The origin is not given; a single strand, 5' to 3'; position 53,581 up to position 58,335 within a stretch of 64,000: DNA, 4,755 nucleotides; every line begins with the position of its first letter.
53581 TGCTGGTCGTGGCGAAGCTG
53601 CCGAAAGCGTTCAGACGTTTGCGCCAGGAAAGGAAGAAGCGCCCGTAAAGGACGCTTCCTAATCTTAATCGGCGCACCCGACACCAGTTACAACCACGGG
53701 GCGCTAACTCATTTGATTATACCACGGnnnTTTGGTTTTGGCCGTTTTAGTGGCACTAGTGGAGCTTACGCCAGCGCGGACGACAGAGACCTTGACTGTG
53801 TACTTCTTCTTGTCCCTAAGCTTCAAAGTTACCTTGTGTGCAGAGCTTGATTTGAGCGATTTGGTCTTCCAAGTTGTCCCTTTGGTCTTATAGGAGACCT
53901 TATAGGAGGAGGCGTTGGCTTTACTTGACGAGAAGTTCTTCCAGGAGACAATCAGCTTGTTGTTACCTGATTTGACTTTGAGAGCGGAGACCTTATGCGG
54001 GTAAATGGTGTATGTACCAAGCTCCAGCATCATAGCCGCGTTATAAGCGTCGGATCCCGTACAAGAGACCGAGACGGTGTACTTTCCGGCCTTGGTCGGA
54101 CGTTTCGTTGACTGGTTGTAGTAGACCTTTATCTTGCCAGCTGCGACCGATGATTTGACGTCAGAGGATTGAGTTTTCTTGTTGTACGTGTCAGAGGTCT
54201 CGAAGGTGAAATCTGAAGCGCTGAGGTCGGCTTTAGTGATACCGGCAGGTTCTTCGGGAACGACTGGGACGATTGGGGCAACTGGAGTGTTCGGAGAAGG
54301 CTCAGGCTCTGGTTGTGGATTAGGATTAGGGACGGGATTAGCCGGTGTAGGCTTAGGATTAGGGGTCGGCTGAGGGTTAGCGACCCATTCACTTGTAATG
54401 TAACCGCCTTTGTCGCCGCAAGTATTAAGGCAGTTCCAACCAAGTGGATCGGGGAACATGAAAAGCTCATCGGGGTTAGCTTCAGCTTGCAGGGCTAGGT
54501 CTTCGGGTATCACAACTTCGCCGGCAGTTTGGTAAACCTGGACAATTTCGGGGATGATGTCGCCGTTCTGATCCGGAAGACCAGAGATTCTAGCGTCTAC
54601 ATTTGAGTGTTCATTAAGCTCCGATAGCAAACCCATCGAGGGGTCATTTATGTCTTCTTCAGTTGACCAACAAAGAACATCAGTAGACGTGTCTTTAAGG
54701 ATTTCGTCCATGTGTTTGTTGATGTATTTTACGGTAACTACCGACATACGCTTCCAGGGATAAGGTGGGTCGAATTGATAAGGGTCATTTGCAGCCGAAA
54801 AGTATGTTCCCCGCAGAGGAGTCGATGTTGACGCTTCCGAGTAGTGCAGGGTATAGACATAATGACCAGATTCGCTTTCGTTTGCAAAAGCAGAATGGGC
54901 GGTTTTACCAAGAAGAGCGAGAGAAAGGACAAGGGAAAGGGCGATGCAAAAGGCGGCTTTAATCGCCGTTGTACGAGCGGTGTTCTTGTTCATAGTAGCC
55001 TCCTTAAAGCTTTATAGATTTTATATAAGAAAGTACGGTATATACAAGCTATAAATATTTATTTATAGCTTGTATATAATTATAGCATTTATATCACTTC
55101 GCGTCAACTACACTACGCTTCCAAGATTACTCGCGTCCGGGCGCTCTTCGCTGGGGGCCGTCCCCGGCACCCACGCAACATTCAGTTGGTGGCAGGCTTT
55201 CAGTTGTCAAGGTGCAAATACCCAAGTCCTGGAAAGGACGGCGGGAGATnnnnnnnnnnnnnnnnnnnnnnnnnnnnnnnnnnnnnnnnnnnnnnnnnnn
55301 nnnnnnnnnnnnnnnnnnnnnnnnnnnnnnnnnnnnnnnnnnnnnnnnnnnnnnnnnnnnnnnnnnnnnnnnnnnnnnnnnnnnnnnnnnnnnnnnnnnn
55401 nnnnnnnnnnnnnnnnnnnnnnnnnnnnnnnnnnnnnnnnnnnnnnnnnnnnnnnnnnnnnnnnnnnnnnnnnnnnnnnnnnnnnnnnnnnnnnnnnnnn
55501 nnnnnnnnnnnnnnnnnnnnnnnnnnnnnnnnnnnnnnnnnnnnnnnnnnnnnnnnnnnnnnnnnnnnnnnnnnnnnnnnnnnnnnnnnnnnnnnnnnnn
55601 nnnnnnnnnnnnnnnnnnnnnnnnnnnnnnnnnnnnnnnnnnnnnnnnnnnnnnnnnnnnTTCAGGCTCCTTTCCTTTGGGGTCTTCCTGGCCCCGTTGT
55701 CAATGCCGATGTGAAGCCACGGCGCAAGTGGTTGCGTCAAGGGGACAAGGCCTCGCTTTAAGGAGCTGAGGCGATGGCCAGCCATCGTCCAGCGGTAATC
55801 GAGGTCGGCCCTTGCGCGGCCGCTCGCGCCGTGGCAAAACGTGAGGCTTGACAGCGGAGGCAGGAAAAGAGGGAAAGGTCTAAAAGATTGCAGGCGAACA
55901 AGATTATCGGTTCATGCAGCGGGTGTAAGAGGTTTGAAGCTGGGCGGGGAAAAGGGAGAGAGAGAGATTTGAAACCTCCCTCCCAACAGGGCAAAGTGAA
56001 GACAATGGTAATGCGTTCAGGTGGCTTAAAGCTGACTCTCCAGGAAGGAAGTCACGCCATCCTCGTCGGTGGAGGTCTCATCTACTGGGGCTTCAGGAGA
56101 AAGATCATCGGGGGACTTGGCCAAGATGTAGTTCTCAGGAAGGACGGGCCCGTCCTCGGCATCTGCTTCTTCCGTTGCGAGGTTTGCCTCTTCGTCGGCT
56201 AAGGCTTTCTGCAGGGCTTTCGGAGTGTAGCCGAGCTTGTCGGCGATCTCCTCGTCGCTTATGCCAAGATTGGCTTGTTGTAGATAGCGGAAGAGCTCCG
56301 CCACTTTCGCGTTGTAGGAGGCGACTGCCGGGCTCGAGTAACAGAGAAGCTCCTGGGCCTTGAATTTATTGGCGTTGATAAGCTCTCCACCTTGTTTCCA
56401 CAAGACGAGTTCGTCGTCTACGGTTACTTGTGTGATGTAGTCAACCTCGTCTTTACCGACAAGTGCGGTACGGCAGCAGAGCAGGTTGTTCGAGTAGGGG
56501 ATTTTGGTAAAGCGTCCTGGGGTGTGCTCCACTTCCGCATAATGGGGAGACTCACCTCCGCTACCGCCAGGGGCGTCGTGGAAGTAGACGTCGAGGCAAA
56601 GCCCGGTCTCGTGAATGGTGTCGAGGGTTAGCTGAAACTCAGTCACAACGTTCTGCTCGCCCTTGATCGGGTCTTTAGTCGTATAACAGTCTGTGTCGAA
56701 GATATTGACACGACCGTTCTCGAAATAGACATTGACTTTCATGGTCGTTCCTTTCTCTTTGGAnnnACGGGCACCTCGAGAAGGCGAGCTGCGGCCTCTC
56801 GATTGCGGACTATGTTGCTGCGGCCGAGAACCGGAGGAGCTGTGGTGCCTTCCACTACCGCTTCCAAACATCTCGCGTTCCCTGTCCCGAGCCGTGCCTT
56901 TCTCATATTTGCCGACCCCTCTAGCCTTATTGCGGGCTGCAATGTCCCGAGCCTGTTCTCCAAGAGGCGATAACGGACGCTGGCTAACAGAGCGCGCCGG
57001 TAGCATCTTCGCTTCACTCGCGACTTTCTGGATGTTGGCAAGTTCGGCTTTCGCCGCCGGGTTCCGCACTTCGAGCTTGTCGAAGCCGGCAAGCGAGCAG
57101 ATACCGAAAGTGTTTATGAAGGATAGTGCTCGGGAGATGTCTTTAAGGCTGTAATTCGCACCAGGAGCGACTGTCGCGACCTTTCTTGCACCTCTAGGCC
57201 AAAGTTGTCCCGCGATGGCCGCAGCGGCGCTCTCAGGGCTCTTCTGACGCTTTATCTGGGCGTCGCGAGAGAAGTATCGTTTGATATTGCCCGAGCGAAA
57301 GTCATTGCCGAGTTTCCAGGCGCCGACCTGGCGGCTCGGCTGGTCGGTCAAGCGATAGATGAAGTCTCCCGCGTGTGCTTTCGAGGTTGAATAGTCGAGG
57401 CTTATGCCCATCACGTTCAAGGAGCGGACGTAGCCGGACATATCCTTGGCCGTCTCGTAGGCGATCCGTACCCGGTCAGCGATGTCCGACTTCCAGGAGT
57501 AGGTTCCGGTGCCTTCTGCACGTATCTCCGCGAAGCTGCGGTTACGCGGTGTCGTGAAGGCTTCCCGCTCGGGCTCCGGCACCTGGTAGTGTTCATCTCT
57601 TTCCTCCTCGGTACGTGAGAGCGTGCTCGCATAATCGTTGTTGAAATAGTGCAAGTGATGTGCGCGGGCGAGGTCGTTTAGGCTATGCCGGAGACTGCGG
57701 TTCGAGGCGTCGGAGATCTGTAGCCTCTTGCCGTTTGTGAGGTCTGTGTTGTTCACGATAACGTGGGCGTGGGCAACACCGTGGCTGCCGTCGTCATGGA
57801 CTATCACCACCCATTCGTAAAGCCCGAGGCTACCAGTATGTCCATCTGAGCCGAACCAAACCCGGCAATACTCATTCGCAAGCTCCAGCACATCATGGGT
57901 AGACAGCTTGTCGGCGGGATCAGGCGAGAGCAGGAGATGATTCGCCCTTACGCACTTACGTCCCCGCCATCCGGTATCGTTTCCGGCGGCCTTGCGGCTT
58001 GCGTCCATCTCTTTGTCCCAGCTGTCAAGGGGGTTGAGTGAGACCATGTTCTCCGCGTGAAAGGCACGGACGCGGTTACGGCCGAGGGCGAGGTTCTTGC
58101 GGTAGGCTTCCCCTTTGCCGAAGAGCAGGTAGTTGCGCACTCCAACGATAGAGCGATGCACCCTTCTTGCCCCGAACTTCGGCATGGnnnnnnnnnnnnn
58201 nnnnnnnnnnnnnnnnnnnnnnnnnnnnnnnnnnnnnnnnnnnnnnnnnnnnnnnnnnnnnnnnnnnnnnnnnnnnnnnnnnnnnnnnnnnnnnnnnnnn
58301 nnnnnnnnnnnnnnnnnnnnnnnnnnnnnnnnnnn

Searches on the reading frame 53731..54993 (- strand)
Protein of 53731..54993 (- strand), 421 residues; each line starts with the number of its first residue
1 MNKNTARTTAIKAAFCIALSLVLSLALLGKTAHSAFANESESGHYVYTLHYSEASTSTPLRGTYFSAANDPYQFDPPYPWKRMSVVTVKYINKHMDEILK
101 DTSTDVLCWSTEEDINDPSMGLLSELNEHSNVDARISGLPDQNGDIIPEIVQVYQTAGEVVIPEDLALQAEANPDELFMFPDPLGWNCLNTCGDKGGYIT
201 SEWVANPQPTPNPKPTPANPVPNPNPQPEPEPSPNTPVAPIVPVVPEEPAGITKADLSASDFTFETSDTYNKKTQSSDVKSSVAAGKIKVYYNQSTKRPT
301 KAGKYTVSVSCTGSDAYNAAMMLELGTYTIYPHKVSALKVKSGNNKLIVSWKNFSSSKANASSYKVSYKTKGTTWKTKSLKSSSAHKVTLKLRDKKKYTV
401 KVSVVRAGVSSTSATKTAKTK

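Call 72: search_protein_families(library=pfam, max_evalue=0.001, proteins=[window:53731-54993:-])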
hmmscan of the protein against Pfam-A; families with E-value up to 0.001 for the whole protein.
window:53731-54993:- (421 aa): 1 family
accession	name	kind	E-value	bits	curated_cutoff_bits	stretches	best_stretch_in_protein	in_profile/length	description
PF18887.5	MBG_3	-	0.0007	20.1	25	1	266-312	8-54/72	MBG domain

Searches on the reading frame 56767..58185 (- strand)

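Call 72: search_protein_families(library=pfam, max_evalue=0.001, proteins=[window:56767-58185:-])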
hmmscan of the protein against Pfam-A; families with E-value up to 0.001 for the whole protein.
window:56767-58185:- (473 aa): 1 family
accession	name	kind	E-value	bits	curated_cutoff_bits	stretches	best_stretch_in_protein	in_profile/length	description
PF03432.20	Relaxase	-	7.1e-13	49.4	24.6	1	44-178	15-132/132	MobA/VirD2-like, nuclease domain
